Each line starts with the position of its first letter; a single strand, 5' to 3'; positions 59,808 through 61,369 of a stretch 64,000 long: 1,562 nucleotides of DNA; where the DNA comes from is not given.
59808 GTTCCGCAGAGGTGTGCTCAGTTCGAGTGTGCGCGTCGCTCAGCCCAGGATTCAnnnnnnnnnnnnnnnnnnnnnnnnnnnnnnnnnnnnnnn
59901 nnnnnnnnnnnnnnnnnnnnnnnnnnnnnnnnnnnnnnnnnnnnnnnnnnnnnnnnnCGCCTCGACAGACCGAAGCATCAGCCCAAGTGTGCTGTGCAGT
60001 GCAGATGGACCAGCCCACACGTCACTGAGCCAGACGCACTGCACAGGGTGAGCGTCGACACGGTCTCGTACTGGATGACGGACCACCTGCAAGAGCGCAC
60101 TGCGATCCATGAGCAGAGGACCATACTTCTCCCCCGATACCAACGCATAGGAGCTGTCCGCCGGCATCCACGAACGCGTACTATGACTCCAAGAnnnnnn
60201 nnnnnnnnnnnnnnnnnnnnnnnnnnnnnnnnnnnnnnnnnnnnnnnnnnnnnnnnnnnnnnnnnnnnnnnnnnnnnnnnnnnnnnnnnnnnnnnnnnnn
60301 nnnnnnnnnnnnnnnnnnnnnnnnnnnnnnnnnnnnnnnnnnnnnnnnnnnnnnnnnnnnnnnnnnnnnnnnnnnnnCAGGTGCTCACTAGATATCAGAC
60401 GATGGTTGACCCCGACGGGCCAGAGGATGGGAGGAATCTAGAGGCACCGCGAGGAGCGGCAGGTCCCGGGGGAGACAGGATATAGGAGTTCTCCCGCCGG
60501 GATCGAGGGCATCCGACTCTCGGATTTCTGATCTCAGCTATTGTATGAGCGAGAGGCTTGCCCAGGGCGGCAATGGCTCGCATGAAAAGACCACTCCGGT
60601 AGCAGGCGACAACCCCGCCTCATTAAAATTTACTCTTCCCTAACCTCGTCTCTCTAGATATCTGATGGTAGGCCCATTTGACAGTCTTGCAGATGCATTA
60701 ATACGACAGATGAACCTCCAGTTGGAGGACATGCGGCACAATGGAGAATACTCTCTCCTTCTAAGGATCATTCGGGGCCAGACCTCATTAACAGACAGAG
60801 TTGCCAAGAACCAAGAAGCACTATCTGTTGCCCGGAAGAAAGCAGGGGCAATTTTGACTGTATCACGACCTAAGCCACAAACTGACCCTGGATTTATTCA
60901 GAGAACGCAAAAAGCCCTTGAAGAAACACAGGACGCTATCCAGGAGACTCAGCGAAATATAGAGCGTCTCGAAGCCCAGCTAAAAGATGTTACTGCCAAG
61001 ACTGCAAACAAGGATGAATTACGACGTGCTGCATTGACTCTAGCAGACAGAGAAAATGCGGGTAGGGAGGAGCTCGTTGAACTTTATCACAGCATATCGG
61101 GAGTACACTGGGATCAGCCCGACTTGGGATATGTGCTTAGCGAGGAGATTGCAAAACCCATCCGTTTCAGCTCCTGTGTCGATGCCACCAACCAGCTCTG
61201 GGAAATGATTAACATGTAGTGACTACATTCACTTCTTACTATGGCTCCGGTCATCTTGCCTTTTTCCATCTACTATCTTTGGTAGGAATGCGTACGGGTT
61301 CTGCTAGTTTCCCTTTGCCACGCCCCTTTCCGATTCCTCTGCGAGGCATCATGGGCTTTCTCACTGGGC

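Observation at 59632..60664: About 1 kb GC-rich, ORF-free block immediately downstream of the VSP gene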

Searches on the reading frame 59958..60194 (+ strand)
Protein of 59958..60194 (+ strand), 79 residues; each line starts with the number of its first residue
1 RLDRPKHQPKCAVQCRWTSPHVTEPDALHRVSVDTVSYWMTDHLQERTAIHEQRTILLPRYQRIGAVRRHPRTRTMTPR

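Call 56: search_solved_structures(query=window:59958-60194:+, max_evalue=10)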
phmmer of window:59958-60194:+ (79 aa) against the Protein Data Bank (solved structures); distinct sequences matched with E-value up to 10: 0.

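Call 60: search_protein_representatives(protein=window:59958-60194:+)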
Query: 79 residues. Proteins with E-value up to 0.001 (for the whole library): 11; up to 1e-10: 6; up to 1e-30: 0. The best 11 are listed.
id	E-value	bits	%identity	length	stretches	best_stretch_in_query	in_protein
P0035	8.7e-23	96.0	83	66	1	1-52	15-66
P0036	1.5e-16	76.1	82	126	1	16-61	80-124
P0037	2.4e-14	69.1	72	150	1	9-55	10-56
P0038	3.4e-14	68.6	70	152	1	11-54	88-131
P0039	2.0e-11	59.8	39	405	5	22-44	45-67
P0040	8.7e-11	57.8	67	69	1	32-79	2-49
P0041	2.2e-10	56.5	70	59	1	36-79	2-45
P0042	4.2e-10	55.6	74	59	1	24-62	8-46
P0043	1.2e-07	47.8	39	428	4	22-44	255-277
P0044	4.3e-06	42.9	38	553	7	29-58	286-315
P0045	1.8e-04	37.7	31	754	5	25-67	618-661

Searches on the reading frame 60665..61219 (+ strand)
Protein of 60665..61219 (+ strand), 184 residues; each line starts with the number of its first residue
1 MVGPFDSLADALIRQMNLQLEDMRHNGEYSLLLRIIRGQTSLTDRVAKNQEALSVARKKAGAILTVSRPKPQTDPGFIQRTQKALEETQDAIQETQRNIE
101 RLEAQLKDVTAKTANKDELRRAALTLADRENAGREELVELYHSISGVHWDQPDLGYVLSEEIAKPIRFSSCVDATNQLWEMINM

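Call 10: search_protein_families(library=pfam, proteins=[window:60665-61219:+], max_evalue=0.01)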
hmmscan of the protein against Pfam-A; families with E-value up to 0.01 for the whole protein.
window:60665-61219:+ (184 aa): 3 families
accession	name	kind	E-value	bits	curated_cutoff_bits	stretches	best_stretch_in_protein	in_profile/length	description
PF09602.15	PhaP_Bmeg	-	0.00039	20.8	28.3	1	79-144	33-100/168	Polyhydroxyalkanoic acid inclusion protein (PhaP_Bmeg)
PF08286.16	Spc24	-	0.00041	21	25.3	1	79-152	7-71/109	Spc24 subunit of Ndc80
PF04399.18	Glutaredoxin2_C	-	0.0099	16.1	32.8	0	76-128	37-88/130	Glutaredoxin 2, C terminal domain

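Call 11: find_encoding_contigs(protein=window:60665-61219:+, flank=10000, max_places=10)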
Protein window:60665-61219:+ (184 aa): 24 contigs read that carry it; 10 places shown.
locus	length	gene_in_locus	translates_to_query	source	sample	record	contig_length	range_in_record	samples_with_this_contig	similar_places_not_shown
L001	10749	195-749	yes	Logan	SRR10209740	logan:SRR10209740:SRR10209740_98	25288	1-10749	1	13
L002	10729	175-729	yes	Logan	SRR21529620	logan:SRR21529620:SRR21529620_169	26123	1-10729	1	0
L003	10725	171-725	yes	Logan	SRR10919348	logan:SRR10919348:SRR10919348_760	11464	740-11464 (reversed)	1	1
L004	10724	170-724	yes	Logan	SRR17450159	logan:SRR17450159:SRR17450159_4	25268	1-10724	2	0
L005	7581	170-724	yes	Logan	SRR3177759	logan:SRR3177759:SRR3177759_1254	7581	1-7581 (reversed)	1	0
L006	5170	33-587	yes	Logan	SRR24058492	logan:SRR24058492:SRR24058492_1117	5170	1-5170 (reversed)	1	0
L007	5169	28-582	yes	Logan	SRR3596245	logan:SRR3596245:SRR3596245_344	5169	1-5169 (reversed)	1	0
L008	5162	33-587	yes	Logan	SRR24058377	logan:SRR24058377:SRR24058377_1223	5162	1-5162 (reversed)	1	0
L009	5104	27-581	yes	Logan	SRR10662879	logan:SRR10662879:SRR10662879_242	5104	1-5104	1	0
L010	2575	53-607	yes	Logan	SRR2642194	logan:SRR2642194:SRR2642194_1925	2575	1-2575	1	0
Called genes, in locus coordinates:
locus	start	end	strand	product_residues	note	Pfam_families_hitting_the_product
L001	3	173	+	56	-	?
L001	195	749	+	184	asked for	-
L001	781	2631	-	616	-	PF00270:DEAD, PF04851:ResIII, PF00271:Helicase_C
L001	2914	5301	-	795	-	-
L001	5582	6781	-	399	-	PF00643:zf-B_box (weak), PF22586:ANCHR-like_BBOX (faint), PF27984:CRLF3_N (weak)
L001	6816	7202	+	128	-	PF15261:JHY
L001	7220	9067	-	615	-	-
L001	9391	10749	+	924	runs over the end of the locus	PF00343:Phosphorylase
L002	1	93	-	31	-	?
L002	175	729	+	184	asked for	-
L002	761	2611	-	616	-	PF00270:DEAD, PF04851:ResIII, PF00271:Helicase_C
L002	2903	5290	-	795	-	-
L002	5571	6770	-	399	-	PF00643:zf-B_box (weak), PF22586:ANCHR-like_BBOX (faint), PF27984:CRLF3_N (weak)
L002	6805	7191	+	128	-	PF15261:JHY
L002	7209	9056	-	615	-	-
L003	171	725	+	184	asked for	-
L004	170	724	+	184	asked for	-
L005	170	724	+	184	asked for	-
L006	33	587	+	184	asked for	-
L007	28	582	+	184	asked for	-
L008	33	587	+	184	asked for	-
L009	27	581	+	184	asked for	-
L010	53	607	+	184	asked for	-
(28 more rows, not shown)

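Call 36: find_homologous_proteins(query=window:60665-61219:+, max_evalue=0.00001)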
Query window:60665-61219:+ (184 aa): 5 proteins with E <= 0.00001 among 209 candidates.
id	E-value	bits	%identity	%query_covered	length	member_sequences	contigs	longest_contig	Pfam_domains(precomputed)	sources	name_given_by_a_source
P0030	9.1e-108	376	97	100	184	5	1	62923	-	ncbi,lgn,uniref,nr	ncbi:Hypothetical protein GLP15_2452 [Giardia lamblia P15]|uniref:Kinetochore protein Spc24 n=1 Tax=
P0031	4.2e-96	338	84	100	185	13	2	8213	-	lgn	-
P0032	1.0e-92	327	83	100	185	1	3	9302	-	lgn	-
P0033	2.4e-87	309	78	100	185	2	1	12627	-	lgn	-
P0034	1.6e-20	92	37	92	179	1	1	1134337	-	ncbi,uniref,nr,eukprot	ncbi:hypothetical protein GMRT_13346 [Giardia muris]|uniref:Kinetochore protein Spc24 n=1 Tax=Giardi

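Call 37: find_encoding_contigs(protein=P0030, flank=10000, max_places=3)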
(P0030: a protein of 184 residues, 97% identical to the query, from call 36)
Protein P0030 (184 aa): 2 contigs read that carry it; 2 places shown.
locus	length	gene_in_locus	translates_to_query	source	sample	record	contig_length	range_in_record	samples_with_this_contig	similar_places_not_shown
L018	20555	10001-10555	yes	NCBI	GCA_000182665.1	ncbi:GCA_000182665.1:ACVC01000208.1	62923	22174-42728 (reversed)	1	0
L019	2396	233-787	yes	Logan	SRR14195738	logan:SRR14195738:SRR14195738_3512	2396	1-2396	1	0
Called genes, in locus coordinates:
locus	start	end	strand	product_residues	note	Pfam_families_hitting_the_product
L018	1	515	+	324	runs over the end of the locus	-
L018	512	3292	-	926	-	PF04433:SWIRM (weak)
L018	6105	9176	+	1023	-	-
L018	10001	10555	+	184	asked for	-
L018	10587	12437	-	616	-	PF00270:DEAD, PF04851:ResIII, PF00271:Helicase_C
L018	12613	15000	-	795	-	-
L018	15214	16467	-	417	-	PF00643:zf-B_box (weak), PF27984:CRLF3_N (weak)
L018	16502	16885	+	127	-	PF15261:JHY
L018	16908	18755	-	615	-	-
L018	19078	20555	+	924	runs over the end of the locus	PF00343:Phosphorylase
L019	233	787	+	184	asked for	-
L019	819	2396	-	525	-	?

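Call 38: find_encoding_contigs(protein=P0033, flank=10000, max_places=3)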
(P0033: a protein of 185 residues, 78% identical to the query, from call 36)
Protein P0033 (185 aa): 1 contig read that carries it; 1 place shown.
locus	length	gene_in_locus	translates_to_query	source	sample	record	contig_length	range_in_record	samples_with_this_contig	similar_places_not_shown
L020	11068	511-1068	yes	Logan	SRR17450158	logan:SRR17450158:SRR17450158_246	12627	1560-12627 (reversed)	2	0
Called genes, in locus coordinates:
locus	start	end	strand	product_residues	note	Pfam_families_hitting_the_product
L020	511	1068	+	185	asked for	-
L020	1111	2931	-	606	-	PF00270:DEAD, PF04851:ResIII (weak), PF00271:Helicase_C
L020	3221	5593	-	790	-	-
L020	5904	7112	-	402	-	PF00643:zf-B_box (weak), PF22586:ANCHR-like_BBOX (faint)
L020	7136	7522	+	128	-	PF15261:JHY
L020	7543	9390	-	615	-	-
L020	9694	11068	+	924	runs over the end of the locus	PF00343:Phosphorylase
